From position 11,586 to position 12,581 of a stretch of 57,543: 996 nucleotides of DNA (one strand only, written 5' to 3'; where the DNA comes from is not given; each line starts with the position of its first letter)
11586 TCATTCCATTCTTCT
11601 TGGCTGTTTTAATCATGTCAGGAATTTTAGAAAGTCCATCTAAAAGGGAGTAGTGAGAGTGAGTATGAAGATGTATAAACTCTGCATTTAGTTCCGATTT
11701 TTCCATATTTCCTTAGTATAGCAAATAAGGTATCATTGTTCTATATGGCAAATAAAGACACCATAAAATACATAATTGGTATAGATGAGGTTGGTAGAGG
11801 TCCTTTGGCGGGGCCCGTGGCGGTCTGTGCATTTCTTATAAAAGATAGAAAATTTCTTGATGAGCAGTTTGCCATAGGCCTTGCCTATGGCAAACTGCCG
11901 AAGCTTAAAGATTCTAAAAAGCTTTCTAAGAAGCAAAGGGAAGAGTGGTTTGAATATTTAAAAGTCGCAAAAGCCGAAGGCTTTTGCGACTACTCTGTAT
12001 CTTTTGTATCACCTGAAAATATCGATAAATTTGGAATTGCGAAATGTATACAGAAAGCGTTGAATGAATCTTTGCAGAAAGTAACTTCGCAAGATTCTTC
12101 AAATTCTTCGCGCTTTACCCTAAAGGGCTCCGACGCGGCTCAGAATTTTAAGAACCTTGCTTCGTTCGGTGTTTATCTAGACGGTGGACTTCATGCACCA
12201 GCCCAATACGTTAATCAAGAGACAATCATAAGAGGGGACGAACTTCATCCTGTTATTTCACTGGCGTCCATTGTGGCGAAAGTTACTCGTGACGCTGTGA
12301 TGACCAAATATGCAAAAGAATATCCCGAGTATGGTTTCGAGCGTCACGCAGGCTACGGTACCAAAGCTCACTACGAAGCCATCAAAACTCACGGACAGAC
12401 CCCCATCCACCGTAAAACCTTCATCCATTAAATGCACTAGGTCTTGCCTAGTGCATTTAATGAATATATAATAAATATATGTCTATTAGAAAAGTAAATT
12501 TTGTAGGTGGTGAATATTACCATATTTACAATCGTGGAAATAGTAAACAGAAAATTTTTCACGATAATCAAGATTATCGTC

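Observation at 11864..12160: RNase HII gene carries three in-frame palindromic insertions (selfish DNA inside a housekeeping ORF)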

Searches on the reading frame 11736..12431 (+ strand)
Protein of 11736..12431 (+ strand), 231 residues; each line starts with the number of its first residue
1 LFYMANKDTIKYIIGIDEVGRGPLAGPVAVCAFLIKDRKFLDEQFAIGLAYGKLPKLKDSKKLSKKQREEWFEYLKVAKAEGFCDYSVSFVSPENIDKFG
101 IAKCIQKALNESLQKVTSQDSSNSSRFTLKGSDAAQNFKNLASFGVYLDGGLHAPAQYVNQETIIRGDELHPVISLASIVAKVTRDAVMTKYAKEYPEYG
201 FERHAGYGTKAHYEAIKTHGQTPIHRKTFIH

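Call 6: search_protein_families(library=pfam, proteins=[window:11736-12431:+])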
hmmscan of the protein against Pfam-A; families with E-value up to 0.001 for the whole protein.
window:11736-12431:+ (231 aa): 1 family
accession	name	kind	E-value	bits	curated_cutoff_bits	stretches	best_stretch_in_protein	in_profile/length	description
PF01351.25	RNase_HII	-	9.6e-35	120.7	25.8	1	14-230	1-197/199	Ribonuclease HII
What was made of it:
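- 11745..12431 (+): rnhB (RNase HII), 228 aa, host gene; catalytic D14, E15, D94 and D146 intact. Pfam PF01351, E = 9.6e-35 (call 6).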

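Call 7: search_solved_structures(query=window:11745-12431:+, show_alignments=3)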
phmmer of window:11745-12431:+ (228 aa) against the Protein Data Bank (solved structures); distinct sequences matched with E-value up to 0.001: 20.
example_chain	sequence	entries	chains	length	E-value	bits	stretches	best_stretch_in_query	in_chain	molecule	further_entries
5y9p_A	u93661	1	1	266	4.7e-25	92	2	157-226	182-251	Ribonuclease HII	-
3o3g_A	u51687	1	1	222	2.1e-21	80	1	160-226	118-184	Ribonuclease HII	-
3o3f_A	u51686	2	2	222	2.3e-21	79.9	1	160-226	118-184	Ribonuclease HII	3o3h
7uwe_C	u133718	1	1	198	2.6e-21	79.7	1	143-226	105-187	Ribonuclease HII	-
2etj_A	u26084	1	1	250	3.8e-21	79.2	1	160-226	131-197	Ribonuclease HII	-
4hht_A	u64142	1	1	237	1.4e-20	77.3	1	160-226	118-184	Ribonuclease HII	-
7uwh_C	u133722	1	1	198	2.2e-20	76.7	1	143-226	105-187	Ribonuclease HII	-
2dfe_A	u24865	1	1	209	4.8e-13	52.7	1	10-224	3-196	Ribonuclease HII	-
2dff_A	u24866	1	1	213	5.4e-13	52.5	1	10-224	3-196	Ribonuclease HII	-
1io2_A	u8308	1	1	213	5.4e-13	52.5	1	10-224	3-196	RIBONUCLEASE HII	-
2dfh_A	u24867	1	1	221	5.9e-13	52.4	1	10-224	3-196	Ribonuclease HII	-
1x1p_A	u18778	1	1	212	6.3e-13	52.3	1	10-223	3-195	Ribonuclease HII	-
1uax_A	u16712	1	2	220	6.5e-11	45.7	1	10-225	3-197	Ribonuclease HII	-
1eke_A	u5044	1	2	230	1.8e-10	44.3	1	10-198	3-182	RIBONUCLEASE HII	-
3p83_D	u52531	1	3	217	1.2e-08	38.3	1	11-111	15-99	Ribonuclease HII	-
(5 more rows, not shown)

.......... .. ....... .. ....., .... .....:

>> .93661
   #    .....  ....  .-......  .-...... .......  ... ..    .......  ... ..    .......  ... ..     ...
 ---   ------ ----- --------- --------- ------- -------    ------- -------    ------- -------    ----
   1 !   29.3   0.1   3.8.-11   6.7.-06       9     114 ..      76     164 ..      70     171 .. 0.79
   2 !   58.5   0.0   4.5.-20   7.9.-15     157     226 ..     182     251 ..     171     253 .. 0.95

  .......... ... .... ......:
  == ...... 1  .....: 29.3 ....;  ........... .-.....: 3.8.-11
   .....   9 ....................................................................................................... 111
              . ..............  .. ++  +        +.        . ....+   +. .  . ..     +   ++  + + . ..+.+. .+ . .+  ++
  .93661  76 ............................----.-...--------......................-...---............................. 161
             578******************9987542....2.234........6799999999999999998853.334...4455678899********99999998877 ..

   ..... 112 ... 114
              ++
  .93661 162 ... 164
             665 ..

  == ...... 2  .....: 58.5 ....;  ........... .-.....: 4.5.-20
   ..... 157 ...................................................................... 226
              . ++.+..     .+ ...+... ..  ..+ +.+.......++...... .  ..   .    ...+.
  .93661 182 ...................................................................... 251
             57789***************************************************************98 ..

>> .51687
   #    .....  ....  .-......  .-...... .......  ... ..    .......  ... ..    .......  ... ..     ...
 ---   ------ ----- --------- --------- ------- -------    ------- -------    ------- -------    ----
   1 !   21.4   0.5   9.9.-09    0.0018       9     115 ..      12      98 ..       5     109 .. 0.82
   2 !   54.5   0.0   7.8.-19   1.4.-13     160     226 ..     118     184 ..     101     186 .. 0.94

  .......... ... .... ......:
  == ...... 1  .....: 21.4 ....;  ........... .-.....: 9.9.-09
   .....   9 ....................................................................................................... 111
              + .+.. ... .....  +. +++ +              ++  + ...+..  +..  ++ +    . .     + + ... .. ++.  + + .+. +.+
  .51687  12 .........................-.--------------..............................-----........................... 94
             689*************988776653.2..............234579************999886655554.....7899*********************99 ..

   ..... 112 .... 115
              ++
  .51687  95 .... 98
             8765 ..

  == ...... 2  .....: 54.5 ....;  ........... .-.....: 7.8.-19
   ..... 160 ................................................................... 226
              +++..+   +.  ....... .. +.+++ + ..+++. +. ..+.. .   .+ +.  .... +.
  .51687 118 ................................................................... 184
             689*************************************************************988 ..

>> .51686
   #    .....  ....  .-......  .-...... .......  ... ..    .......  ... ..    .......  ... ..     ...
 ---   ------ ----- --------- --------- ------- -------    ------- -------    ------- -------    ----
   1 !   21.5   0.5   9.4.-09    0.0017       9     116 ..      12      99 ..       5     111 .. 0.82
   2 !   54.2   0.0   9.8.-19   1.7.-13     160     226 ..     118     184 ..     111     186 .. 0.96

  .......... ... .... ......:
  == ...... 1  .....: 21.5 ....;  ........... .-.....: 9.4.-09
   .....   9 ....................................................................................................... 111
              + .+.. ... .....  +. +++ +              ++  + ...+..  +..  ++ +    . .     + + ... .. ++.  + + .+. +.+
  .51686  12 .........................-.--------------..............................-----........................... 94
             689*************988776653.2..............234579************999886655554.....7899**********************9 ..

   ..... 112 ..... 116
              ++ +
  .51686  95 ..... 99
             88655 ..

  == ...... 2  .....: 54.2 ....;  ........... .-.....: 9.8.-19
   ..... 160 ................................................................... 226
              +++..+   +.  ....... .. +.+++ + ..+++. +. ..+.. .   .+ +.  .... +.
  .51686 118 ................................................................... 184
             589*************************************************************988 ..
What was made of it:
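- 11745..12431 (+): PDB sequence hits (call 7).
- Checked: The length excess between DEVGRGP and DSKKLS is confirmed against solved RNase HII sequences, which show a gap of 13-14 aa (call 7).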

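Call 8: find_homologous_proteins(query=window:11745-12431:+, max_evalue=1e-10)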
Query window:11745-12431:+ (228 aa): 7995 proteins with E <= 1e-10 among 8000 candidates; the best 120 are listed.
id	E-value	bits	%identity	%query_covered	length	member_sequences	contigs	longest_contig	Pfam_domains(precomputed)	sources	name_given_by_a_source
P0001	1.5e-148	510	100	100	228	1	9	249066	PF01351.26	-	-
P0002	9.5e-121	420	77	100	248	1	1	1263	PF01351.26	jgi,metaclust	metaclust:\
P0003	1.9e-120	419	81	98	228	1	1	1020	PF01351.26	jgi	-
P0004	2.1e-119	415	84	100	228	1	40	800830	PF01351.26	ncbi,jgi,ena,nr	ncbi:TPA: ribonuclease HII [Candidatus Nomurabacteria bacterium]|nr:MAG: Ribonuclease HII [Candidatu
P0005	2.3e-119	415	84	100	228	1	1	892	PF01351.26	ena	-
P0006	7.1e-119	413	83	100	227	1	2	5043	PF01351.26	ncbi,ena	-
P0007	1.2e-117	409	82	100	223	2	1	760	PF01351.26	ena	-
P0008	3.5e-116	405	79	100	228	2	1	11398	PF01351.26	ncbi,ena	ncbi:MAG: ribonuclease HII [Candidatus Paceibacterota bacterium]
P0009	9.0e-116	403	81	97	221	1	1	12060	PF01351.26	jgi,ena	-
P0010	2.8e-114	398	75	98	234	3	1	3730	PF01351.26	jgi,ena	-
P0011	1.4e-112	393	79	97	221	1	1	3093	PF01351.26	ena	-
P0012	2.4e-112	392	77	100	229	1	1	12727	PF01351.26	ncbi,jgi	ncbi:MAG: ribonuclease HII [Candidatus Paceibacterota bacterium]|jgi:ribonuclease HII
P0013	9.7e-112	390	80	97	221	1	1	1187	PF01351.26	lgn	-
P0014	1.1e-111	390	76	100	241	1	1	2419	PF01351.26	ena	-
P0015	2.4e-110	386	78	100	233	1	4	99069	PF01351.26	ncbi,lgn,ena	-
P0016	3.7e-110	385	76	100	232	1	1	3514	PF01351.26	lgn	-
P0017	7.8e-110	384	74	100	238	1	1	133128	PF01351.26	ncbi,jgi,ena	ncbi:MAG: ribonuclease HII [Candidatus Paceibacterota bacterium]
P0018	8.1e-110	384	72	100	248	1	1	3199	PF01351.26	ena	-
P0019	9.3e-109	380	74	97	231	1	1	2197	PF01351.26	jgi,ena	-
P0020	2.1e-108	379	76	97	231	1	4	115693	PF01351.26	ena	-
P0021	3.7e-108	378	77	97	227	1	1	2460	PF01351.26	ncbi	-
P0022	6.9e-108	378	76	98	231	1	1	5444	PF01351.26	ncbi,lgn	-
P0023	2.5e-107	376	75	100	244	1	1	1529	PF01351.26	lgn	-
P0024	3.5e-107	375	74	100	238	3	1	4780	PF01351.26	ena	-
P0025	6.7e-107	374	77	97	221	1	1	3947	PF01351.26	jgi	jgi:ribonuclease HII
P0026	7.2e-107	374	76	97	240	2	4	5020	PF01351.26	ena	-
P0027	1.3e-106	373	75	97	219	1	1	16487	PF01351.26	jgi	jgi:ribonuclease HII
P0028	6.7e-106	371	75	97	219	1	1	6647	PF01351.26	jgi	jgi:ribonuclease HII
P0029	2.0e-105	369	74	100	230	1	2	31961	PF01351.26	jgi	jgi:ribonuclease HII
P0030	4.3e-105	368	72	100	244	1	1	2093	PF01351.26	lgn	-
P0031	4.8e-105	368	74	97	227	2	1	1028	PF01351.26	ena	-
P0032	6.0e-105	368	72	100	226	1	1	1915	PF01351.26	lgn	-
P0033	1.6e-104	367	74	99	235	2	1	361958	PF01351.26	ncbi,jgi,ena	ncbi:MAG: ribonuclease HII [Candidatus Paceibacterota bacterium]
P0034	2.1e-104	366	74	98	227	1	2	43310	PF01351.26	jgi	jgi:ribonuclease HII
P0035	3.4e-104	365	74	100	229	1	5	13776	PF01351.26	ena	-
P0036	1.6e-103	363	75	99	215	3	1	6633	PF01351.26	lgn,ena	-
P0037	2.5e-103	363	71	100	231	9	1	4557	PF01351.26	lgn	-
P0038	3.6e-103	362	73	97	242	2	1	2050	PF01351.26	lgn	-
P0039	6.3e-103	361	73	100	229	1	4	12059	PF01351.26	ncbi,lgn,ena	-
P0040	1.2e-102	360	74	97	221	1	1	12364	PF01351.26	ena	-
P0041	1.9e-102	360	75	97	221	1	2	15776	PF01351.26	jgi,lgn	jgi:ribonuclease HII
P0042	2.8e-102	359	72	97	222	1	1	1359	PF01351.26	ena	-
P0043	6.1e-102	358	73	97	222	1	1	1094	PF01351.26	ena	-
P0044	6.5e-102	358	75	100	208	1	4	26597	PF01351.26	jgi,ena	-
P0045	9.3e-102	358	73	97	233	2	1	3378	PF01351.26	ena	-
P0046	1.7e-101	357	73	98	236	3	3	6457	PF01351.26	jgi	jgi:ribonuclease HII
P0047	2.5e-101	356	72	100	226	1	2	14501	PF01351.26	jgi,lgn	jgi:ribonuclease HII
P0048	3.2e-101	356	72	100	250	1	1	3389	PF01351.26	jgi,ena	-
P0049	4.0e-101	355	76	100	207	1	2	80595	PF01351.26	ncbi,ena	ncbi:MAG: ribonuclease HII [Candidatus Nomurabacteria bacterium]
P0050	1.1e-100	354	70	97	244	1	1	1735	PF01351.26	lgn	-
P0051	1.5e-100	354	73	97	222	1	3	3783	PF01351.26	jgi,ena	-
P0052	3.8e-100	352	73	100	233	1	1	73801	PF01351.26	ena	-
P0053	4.1e-100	352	71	97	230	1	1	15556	PF01351.26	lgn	-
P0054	4.7e-100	352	72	97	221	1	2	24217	PF01351.26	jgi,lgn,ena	-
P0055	5.4e-100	352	72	100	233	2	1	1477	PF01351.26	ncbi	-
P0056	5.6e-100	352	65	100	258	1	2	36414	PF01351.26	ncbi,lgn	-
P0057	5.9e-100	352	71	100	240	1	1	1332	PF01351.26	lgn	-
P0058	6.7e-100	351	72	97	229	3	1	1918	PF01351.26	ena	-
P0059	7.1e-100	351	70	100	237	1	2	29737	PF01351.26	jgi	-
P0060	1.9e-99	350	71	100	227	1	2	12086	PF01351.26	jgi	jgi:ribonuclease HII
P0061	2.1e-99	350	69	97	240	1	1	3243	PF01351.26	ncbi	-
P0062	4.8e-99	349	68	98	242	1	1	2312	PF01351.26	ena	-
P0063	5.4e-99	348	70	97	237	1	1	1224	PF01351.26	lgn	-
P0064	8.4e-99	348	72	99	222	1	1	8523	PF01351.26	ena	-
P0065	1.4e-98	347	70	98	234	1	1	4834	PF01351.26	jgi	-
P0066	2.1e-98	347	70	100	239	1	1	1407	PF01351.26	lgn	-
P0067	2.3e-98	346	69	100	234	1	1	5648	PF01351.26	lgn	-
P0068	3.0e-98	346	74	100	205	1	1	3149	PF01351.26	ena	-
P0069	4.5e-98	345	70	97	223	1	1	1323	PF01351.26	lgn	-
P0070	7.1e-98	345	70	100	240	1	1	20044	PF01351.26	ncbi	-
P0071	8.0e-98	345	72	100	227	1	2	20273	PF01351.26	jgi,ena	-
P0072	8.3e-98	345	71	97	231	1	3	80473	PF01351.26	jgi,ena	-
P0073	1.0e-97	344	68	100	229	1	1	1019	PF01351.26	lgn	-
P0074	1.0e-97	344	71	100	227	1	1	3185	PF01351.26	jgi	jgi:ribonuclease HII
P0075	2.4e-97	343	69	100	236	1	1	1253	PF01351.26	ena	-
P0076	3.4e-97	343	72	97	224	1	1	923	PF01351.26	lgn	-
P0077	4.7e-97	342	70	100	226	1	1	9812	PF01351.26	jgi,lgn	-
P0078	5.1e-97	342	70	100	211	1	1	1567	PF01351.26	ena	-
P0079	5.2e-97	342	66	98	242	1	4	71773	PF01351.26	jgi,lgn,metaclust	metaclust:\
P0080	5.5e-97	342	69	99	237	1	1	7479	PF01351.26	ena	-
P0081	1.2e-96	341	70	100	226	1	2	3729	PF01351.26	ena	-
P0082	1.3e-96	341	69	100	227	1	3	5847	PF01351.26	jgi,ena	-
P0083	1.4e-96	341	71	100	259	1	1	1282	PF01351.26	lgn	-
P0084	1.4e-96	341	70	97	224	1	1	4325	PF01351.26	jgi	jgi:ribonuclease HII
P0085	1.4e-96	341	73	99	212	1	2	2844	PF01351.26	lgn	-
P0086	1.9e-96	340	69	98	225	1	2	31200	PF01351.26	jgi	jgi:ribonuclease HII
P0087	2.3e-96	340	69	100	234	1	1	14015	PF01351.26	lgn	-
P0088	2.7e-96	340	72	97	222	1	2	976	PF01351.26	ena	-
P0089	3.7e-96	339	71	100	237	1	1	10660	PF01351.26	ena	-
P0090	4.0e-96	339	71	98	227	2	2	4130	PF01351.26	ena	-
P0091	5.3e-96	339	67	98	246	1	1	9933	PF01351.26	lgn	-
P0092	5.4e-96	339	70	100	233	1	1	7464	PF01351.26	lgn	-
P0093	5.6e-96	339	70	97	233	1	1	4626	PF01351.26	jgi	jgi:ribonuclease HII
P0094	1.1e-95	338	72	97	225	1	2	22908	PF01351.26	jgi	-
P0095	1.2e-95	338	70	97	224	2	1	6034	PF01351.26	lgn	-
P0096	1.5e-95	337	69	96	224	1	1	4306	PF01351.26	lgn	-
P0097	1.6e-95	337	71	100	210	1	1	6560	PF01351.26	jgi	jgi:ribonuclease HII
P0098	1.7e-95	337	71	100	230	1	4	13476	PF01351.26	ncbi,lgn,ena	-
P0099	1.8e-95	337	69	97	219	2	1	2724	PF01351.26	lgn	-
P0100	8.1e-95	335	66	97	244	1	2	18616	PF01351.26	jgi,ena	-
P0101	8.5e-95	335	71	98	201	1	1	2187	PF01351.26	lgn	-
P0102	9.6e-95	335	73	100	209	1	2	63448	PF01351.26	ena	-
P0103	1.1e-94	334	69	100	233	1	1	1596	PF01351.26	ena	-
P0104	1.3e-94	334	67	97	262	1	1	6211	PF01351.26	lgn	-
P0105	2.6e-94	333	74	97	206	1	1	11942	PF01351.26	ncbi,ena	-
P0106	2.9e-94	333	68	98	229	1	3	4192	PF01351.26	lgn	-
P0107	2.9e-94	333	69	98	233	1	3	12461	PF01351.26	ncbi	-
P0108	4.2e-94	332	68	100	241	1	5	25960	PF01351.26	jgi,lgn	jgi:ribonuclease HII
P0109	5.1e-94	332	69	97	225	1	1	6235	PF01351.26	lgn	-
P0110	6.9e-94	332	71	100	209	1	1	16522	PF01351.26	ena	-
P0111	1.2e-93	331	69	100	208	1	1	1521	PF01351.26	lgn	-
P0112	1.3e-93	331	69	98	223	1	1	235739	PF01351.26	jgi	jgi:ribonuclease HII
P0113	1.7e-93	331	68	99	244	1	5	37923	PF01351.26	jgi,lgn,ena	-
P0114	1.9e-93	330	69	99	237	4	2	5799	PF01351.26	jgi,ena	-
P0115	1.9e-93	330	69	97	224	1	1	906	PF01351.26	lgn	-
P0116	2.9e-93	330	69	98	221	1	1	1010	PF01351.26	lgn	-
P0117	4.9e-93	329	72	97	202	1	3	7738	PF01351.26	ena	-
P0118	5.9e-93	329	67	98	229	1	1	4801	PF01351.26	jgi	jgi:ribonuclease HII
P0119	6.7e-93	329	69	100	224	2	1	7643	PF01351.26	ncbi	-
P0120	8.1e-93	328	68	100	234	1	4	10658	PF01351.26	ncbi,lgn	-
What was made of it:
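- The exact protein was seen on 9 contigs (call 8).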

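Call 13: find_related_loci(query=window:11745-12431:+, collection=genome_contigs, flank=3000)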
Query window:11745-12431:+ (228 aa) in genome_contigs; peptide patterns used: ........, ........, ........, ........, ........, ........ (x = any residue, [..] = any of these).
385 stretches matched a pattern; 297 encode a relative of the query (tblastn E <= 1e-3); the best 80 are kept; 80 distinct loci.
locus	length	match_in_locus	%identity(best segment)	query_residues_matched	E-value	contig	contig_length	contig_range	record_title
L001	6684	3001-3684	78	1-228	4e-122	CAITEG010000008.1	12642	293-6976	uncultured bacterium isolate AM-2014_bin-3045 genome assembly, contig: bin-3045:08/70, whole genome shotgun sequence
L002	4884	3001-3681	83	1-228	2e-118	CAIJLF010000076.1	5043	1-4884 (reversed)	uncultured bacterium isolate Kiruna_bin-11652 genome assembly, contig: bin-11652:076/157, whole genome shotgun sequence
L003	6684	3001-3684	84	1-228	9e-117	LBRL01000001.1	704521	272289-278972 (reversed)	MAG: Candidatus Nomurabacteria bacterium GW2011_GWD2_36_14 US04_C0001, whole genome shotgun sequence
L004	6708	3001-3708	73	1-228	3e-115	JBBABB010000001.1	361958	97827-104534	MAG: Candidatus Paceibacterota bacterium isolate SO_2017_GW3_9 scaffold_29_c2_OW296A_2017, whole genome shotgun sequence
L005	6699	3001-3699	78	1-228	3e-112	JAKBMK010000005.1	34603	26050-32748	MAG: bacterium isolate FK3.bin58 NODE_2352_length_34603_cov_1.819875, whole genome shotgun sequence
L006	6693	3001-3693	72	1-228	5e-112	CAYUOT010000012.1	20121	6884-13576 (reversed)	MAG TPA_asm: uncultured Candidatus Saccharibacteria bacterium isolate SRP192927_co4_916 genome assembly, contig: NODE_52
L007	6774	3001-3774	65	1-228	5e-112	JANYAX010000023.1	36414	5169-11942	MAG: Candidatus Nomurabacteria bacterium isolate GL140_5_metabat_390 GL140_5_k141_2021366, whole genome shotgun sequence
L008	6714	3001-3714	74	1-228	6e-111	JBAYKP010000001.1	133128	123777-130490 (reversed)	MAG: Candidatus Paceibacterota bacterium isolate SO_2016_GW1_82 scaffold00292_OW334_2016, whole genome shotgun sequence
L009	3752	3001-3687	73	1-228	6e-112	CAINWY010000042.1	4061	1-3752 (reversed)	uncultured bacterium isolate Umea_bin-03904 genome assembly, contig: bin-03904:042/125, whole genome shotgun sequence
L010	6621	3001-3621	76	1-228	2e-103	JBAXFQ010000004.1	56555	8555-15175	MAG: Candidatus Nomurabacteria bacterium isolate ELA275 MAG275_4, whole genome shotgun sequence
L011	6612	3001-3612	71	7-228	3e-101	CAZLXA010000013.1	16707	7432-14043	MAG TPA_asm: uncultured Candidatus Saccharibacteria bacterium isolate SRP272421_co2_734 genome assembly, contig: NODE_10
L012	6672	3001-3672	70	8-228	2e-98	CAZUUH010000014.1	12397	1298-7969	MAG TPA_asm: uncultured Candidatus Saccharibacteria bacterium isolate SRP192927_co3_445 genome assembly, contig: NODE_12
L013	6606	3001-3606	74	6-227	5e-97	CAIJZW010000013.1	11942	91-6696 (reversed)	uncultured bacterium isolate AlinenLipids_bin-4189 genome assembly, contig: bin-4189:13/84, whole genome shotgun sequenc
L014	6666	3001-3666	66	9-228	9e-97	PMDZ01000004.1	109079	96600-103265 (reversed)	MAG: Candidatus Nomurabacteria bacterium isolate fen_1328 73.20120700_E2X.147_contig_5078, whole genome shotgun sequence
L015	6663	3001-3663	63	1-228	8e-97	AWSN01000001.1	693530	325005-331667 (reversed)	MAG: Parcubacteria bacterium RAAC4_OD1_1 O210_OD1C00001, whole genome shotgun sequence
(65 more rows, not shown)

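Call 29: find_related_loci(query=window:11745-12431:+, collection=metagenome_contigs, flank=2000)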
Query window:11745-12431:+ (228 aa) in metagenome_contigs; peptide patterns used: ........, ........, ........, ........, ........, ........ (x = any residue, [..] = any of these).
417 stretches matched a pattern; 324 encode a relative of the query (tblastn E <= 1e-3); the best 80 are kept; 80 distinct loci.
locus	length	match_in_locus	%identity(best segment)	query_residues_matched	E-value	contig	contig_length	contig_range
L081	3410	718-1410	81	1-228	1e-131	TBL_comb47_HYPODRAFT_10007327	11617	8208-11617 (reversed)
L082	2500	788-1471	78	1-228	3e-128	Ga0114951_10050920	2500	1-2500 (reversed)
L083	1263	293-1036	77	1-228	7e-132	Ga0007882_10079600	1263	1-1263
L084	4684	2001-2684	84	1-228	5e-117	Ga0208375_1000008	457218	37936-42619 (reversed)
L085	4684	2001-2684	84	1-228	5e-117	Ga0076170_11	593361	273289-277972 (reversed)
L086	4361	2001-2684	79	1-228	2e-115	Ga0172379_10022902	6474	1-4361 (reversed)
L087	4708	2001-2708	73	1-228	2e-115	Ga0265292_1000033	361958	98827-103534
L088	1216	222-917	75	5-228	5e-125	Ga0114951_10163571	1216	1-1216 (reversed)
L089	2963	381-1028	81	8-228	1e-116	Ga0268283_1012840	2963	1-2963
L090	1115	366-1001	74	3-228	1e-122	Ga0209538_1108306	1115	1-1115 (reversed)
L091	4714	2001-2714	74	1-228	4e-111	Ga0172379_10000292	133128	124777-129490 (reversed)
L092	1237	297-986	73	8-228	4e-119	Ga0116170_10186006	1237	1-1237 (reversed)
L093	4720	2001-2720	70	1-228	7e-108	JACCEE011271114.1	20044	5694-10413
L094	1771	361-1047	74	7-228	1e-114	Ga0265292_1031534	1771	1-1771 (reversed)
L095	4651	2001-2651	72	7-228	3e-107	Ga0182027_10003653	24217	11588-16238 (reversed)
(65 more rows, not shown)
